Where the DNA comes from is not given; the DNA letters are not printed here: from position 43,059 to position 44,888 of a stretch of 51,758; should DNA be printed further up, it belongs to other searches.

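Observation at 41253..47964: Fosfomycin-like early phosphonate pathway without epoxidase, inside a glycan locus: predicted CMP-activated, C-methylated hydroxyalkylphosphonate donor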

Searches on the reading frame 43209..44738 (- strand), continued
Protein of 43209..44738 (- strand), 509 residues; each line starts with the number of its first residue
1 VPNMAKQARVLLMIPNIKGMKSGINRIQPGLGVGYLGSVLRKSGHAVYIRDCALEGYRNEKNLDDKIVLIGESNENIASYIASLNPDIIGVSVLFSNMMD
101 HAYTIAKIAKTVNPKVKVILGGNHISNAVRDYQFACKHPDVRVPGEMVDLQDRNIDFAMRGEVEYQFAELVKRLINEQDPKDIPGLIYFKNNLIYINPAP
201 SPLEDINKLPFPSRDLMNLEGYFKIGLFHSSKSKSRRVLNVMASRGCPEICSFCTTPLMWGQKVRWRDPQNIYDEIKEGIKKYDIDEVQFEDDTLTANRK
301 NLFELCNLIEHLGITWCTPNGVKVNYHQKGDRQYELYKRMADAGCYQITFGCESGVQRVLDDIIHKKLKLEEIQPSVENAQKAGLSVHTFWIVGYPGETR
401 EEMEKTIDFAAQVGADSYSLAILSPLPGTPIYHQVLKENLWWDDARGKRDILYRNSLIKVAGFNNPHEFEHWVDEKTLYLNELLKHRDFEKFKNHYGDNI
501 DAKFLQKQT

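Call 23: find_encoding_contigs(protein=P0053, flank=10000, max_places=1)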
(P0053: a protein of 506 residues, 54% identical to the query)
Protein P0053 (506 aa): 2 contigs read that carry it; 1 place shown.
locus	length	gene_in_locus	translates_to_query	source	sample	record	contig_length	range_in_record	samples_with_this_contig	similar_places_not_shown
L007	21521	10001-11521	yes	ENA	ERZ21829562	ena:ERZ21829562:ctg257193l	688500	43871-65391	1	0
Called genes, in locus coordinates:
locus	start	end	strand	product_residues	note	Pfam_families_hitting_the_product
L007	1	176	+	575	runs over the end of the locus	PF12804:NTP_transf_3 (weak), PF03102:NeuB, PF08666:SAF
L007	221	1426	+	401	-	PF16254:DUF4910, PF09940:DUF2172, PF16221:HTH_47 (weak)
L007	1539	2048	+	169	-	-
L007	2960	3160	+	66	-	-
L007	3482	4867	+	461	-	-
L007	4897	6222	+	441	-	PF01467:CTP_transf_like, PF13714:PEP_mutase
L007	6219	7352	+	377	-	PF02776:TPP_enzyme_N, PF02775:TPP_enzyme_C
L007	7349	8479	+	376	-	PF00465:Fe-ADH, PF13685:Fe-ADH_2, PF25137:ADH_Fe_C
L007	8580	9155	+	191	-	-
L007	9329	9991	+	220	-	PF05711:TylF, PF13578:Methyltransf_24 (weak)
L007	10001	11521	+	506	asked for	PF02310:B12-binding, PF04055:Radical_SAM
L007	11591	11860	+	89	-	PF26549:Tricorn_N (weak), PF07676:PD40 (weak)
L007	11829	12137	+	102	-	-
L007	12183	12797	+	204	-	-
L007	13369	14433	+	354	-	PF13439:Glyco_transf_4, PF13579:Glyco_trans_4_4 (weak), PF00534:Glycos_transf_1, PF13692:Glyco_trans_1_4, PF13524:Glyco_trans_1_2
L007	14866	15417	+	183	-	PF05401:NodS (weak), PF13489:Methyltransf_23 (weak), PF13649:Methyltransf_25, PF08241:Methyltransf_11, PF08242:Methyltransf_12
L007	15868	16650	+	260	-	-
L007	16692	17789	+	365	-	PF13439:Glyco_transf_4, PF13579:Glyco_trans_4_4, PF20706:GT4-conflict, PF00534:Glycos_transf_1, PF13692:Glyco_trans_1_4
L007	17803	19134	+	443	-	-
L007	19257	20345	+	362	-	PF20706:GT4-conflict (weak), PF00534:Glycos_transf_1, PF13692:Glyco_trans_1_4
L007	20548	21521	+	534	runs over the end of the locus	-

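Call 24: find_encoding_contigs(protein=P0072, flank=10000, max_places=1)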
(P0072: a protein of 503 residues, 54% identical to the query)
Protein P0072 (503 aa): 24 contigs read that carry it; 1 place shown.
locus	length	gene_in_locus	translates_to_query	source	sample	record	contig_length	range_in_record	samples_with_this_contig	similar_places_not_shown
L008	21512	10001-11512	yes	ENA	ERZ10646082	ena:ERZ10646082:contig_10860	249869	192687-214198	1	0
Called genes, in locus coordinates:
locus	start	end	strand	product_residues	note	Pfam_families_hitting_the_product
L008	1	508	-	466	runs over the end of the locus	PF00875:DNA_photolyase, PF03441:FAD_binding_7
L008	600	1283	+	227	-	-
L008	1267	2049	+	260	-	PF00106:adh_short, PF08659:KR (weak), PF13561:adh_short_C2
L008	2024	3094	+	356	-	-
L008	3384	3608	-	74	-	PF00815:Histidinol_dh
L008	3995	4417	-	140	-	PF00815:Histidinol_dh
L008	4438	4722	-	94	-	-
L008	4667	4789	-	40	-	PF11164:DUF2948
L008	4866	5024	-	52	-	PF11164:DUF2948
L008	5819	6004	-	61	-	-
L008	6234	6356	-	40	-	-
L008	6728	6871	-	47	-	-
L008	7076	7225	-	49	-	-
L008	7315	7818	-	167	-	PF20221:DUF6580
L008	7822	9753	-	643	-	PF07715:Plug, PF00593:TonB_dep_Rec_b-barrel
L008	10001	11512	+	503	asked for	PF02310:B12-binding, PF04055:Radical_SAM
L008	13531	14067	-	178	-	PF04055:Radical_SAM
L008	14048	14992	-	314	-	PF02310:B12-binding, PF04055:Radical_SAM (weak)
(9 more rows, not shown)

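Call 38: search_protein_families(library=ncbifam, proteins=[P0027, P0053, P0015], max_evalue=1e-40)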
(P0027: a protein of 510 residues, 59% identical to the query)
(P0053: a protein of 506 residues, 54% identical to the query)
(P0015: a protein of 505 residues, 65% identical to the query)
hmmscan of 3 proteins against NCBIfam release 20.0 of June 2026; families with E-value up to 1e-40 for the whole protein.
P0027 (510 aa): 2 families
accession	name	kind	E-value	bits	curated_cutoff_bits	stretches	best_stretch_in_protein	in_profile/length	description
NF038361.1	rSAM_Sden_1168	equivalog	2.4e-70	237.7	575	1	4-434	63-476/560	Sden_1168 family B12-binding radical SAM P-methyltransferase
TIGR03471.1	HpnJ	equivalog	2.3e-43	148.8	577.6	1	101-436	86-392/472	hopanoid biosynthesis associated radical SAM protein HpnJ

P0053 (506 aa): 2 families
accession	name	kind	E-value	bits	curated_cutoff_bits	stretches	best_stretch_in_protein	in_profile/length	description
NF038361.1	rSAM_Sden_1168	equivalog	1e-69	235.6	575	1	7-494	63-532/560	Sden_1168 family B12-binding radical SAM P-methyltransferase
TIGR03471.1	HpnJ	equivalog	8.9e-46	156.7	577.6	1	140-462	107-418/472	hopanoid biosynthesis associated radical SAM protein HpnJ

P0015 (505 aa): 2 families
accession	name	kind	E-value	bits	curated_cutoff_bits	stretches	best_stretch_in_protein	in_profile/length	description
NF038361.1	rSAM_Sden_1168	equivalog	1.9e-74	251.2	575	1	5-495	63-534/560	Sden_1168 family B12-binding radical SAM P-methyltransferase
TIGR03471.1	HpnJ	equivalog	2.5e-41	142.1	577.6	1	147-434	116-390/472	hopanoid biosynthesis associated radical SAM protein HpnJ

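Call 44: search_protein_families(library=pfam, proteins=[L001:1644-2474:+, L001:2498-4318:+, L001:4321-5067:+, L001:8646-9335:+, L001:9339-9971:+, L001:11537-12757:+, L001:12765-13577:+, L001:13655-14011:+, L001:15050-16207:-, L001:16224-17198:-], max_evalue=0.001)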
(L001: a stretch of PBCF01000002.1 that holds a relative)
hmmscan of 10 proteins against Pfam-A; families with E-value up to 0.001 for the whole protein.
L001:1644-2474:+ (276 aa): 3 families
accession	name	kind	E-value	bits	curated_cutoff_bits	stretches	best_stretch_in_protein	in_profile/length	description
PF13561.12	adh_short_C2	-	6.7e-36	124.5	27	1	24-273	9-235/236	Enoyl-(Acyl carrier protein) reductase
PF00106.31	adh_short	-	3.5e-30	105.4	26.6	2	13-164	2-142/195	short chain dehydrogenase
PF01073.25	3Beta_HSD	-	9.3e-05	22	22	0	15-83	1-67/280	3-beta hydroxysteroid dehydrogenase/isomerase family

L001:2498-4318:+ (606 aa): 0 families

L001:4321-5067:+ (248 aa): 1 family
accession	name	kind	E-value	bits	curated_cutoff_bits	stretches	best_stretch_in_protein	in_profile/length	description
PF05721.19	PhyH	-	1.5e-14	55.2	22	1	11-211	1-212/213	Phytanoyl-CoA dioxygenase (PhyH)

L001:8646-9335:+ (229 aa): 0 families

L001:9339-9971:+ (210 aa): 4 families
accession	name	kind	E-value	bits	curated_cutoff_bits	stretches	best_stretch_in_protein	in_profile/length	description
PF00005.33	ABC_tran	-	1.3e-27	97.5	25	1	21-160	2-137/137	ABC transporter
PF13304.12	AAA_21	-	0.00031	21.3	27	0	33-54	2-23/304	AAA domain, putative AbiEii toxin, Type IV TA system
PF02463.25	SMC_N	-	0.00032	20.6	40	0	30-195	24-204/220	RecF/RecN/SMC N terminal domain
PF13555.12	AAA_29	-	0.00045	20.4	27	1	22-58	14-50/61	P-loop containing region of AAA domain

L001:11537-12757:+ (406 aa): 1 family
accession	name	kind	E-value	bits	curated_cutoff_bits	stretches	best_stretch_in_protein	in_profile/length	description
PF04464.20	Glyphos_transf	-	7.9e-36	124.2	22.1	1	13-382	2-349/367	CDP-Glycerol:Poly(glycerophosphate) glycerophosphotransferase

L001:12765-13577:+ (270 aa): 2 families
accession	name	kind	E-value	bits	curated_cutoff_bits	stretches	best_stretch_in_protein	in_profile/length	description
PF12849.12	PBP_like_2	-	3.7e-33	115.8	27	1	26-248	9-266/267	PBP superfamily domain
PF13531.11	SBP_bac_11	-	2.5e-05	24.6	25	1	43-254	16-221/227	Bacterial extracellular solute-binding protein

L001:13655-14011:+ (118 aa): 1 family
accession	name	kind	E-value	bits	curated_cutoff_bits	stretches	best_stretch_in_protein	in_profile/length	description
PF04134.17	DCC1-like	-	3.2e-18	67.4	27.8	1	3-105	1-107/113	DCC1-like thiol-disulfide oxidoreductase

L001:15050-16207:- (385 aa): 1 family
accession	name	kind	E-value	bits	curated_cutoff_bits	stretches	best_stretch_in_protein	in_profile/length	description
PF00561.26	Abhydrolase_1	-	7.7e-19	68.8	25.8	1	59-350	4-225/245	alpha/beta hydrolase fold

L001:16224-17198:- (324 aa): 2 families
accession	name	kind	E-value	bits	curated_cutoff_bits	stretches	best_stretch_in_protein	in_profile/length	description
PF13177.12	DNA_pol3_delta2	-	2.5e-21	76.8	27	1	8-183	6-159/161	DNA polymerase III, delta subunit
PF00004.35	AAA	-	0.00064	20.6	21.2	0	24-177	1-124/131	ATPase family associated with various cellular activities (AAA)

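Call 48: find_related_loci(query=A1, collection=metagenome_contigs, flank=10000)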
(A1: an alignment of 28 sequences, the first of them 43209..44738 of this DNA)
Query A1 (509 aa) in metagenome_contigs; peptide patterns used: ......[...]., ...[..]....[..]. (x = any residue, [..] = any of these).
421 stretches matched a pattern; 386 encode a relative of the query (tblastn E <= 1e-3); the best 80 are kept; 80 distinct loci.
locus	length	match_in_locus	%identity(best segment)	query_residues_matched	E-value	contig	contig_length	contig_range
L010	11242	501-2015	69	4-509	0e+0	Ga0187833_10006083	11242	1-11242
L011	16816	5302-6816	64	4-509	0e+0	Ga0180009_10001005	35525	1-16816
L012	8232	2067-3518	60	4-485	0e+0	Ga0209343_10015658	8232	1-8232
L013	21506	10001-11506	60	6-499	0e+0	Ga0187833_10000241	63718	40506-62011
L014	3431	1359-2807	59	6-488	0e+0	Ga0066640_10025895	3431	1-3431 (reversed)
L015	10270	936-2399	58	4-488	0e+0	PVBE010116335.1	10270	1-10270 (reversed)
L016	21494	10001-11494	57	3-493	0e+0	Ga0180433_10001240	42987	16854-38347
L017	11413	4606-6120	58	7-506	0e+0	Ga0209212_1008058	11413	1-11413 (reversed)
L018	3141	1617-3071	59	7-493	0e+0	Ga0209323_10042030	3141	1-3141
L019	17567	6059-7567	58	7-506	0e+0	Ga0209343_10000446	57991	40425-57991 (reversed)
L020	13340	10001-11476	59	3-493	0e+0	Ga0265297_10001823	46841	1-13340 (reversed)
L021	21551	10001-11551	56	3-496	0e+0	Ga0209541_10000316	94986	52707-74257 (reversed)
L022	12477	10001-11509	55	4-509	0e+0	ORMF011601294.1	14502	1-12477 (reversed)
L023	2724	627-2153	55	1-509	0e+0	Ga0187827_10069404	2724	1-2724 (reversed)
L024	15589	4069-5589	55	4-509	0e+0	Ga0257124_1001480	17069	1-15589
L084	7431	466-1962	53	9-509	0e+0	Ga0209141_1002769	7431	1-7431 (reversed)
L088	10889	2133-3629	53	9-509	0e+0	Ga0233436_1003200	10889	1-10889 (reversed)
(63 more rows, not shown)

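Call 61: search_protein_families(library=pfam, proteins=[L088:495-1295:+, L088:7796-8734:+, L088:8872-10032:+, L088:10067-10822:+, L013:3233-5020:+, L013:11660-13150:+, L013:14521-16491:+, L013:16508-17458:+, L016:13856-15343:+, L016:16052-16993:+], max_evalue=0.001)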
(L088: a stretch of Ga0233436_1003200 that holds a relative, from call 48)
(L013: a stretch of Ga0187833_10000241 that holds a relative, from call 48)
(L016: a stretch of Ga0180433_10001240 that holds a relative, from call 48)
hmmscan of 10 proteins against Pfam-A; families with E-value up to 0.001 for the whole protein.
L088:495-1295:+ (266 aa): 0 families

L088:7796-8734:+ (312 aa): 2 families
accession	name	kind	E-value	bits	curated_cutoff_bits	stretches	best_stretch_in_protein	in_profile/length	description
PF04055.27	Radical_SAM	-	2.5e-14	54.3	29.5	1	39-190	3-162/166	Radical SAM superfamily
PF13186.11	SPASM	-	1.5e-05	25.6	21.5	1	274-312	6-45/67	Iron-sulfur cluster-binding domain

L088:8872-10032:+ (386 aa): 1 family
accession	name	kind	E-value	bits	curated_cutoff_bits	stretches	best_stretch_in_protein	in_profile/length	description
PF01041.23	DegT_DnrJ_EryC1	-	7.1e-82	275.9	19.8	1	33-385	6-348/360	DegT/DnrJ/EryC1/StrS aminotransferase family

L088:10067-10822:+ (251 aa): 7 families
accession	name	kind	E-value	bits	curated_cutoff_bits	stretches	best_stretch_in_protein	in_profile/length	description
PF16363.11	GDP_Man_Dehyd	-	3.2e-76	257.4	27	1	4-236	1-234/332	GDP-mannose 4,6 dehydratase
PF01370.27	Epimerase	-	4.7e-66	223.1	20.9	1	4-238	2-224/240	NAD dependent epimerase/dehydratase family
PF01073.25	3Beta_HSD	-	1.1e-15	57.9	22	1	4-233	1-223/280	3-beta hydroxysteroid dehydrogenase/isomerase family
PF02719.21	Polysacc_synt_2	-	2.2e-15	57.1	20.2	1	4-113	2-117/293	Polysaccharide biosynthesis protein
PF04321.23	RmlD_sub_bind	-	7.9e-13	48.5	27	1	1-174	1-140/287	RmlD substrate binding domain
PF07993.18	NAD_binding_4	-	5e-12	45.9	20.1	1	5-188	1-206/258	Male sterility protein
PF00106.31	adh_short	-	0.00012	22.1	26.6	0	4-73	4-72/195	short chain dehydrogenase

L013:3233-5020:+ (595 aa): 5 families
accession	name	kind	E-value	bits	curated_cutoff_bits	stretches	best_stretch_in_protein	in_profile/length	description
PF00005.33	ABC_tran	-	4.4e-32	112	25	1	371-522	3-137/137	ABC transporter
PF00664.28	ABC_membrane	-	2.4e-09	37.7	28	1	39-301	19-267/274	ABC transporter transmembrane region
PF02463.25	SMC_N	-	1.9e-06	27.9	40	1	395-564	40-211/220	RecF/RecN/SMC N terminal domain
PF13555.12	AAA_29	-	1.2e-05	25.4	27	1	373-407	16-50/61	P-loop containing region of AAA domain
PF13476.12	AAA_23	-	0.00088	20.4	27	0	362-409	9-49/201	AAA domain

L013:11660-13150:+ (496 aa): 3 families
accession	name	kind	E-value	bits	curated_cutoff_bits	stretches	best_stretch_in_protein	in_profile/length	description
PF04055.27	Radical_SAM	-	6.4e-23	82.2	29.5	1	228-393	2-166/166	Radical SAM superfamily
PF02310.24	B12-binding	-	4.1e-12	46.4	32.1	1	86-161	41-120/121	B12 binding domain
PF19864.5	Radical_SAM_N2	-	0.00049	20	29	0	122-169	85-129/151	Radical SAM proteins, N-terminal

L013:14521-16491:+ (656 aa): 3 families
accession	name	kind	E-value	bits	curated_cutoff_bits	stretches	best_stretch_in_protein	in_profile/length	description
PF00733.27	Asn_synthase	-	2e-49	169.6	21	1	287-612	4-315/354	Asparagine synthase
PF13537.11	GATase_7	-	4e-44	150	25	1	85-204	1-122/123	Glutamine amidotransferase domain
PF13522.11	GATase_6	-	1.9e-39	135.1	27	1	80-199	11-130/130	Glutamine amidotransferase domain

L013:16508-17458:+ (316 aa): 1 family
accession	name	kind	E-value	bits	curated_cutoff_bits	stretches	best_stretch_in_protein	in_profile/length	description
PF04991.19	LicD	-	4.6e-06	27.3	22.6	1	54-248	2-227/227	LicD family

L016:13856-15343:+ (495 aa): 2 families
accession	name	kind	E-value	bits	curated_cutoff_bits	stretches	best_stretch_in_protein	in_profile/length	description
PF04055.27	Radical_SAM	-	2.2e-17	64.2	29.5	1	225-392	2-166/166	Radical SAM superfamily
PF02310.24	B12-binding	-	9.1e-11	42.1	32.1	1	21-159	12-120/121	B12 binding domain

L016:16052-16993:+ (313 aa): 1 family
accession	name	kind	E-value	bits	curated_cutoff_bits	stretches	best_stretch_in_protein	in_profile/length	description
PF01066.26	CDP-OH_P_transf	-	2e-08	35.2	22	1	67-129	3-63/152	CDP-alcohol phosphatidyltransferase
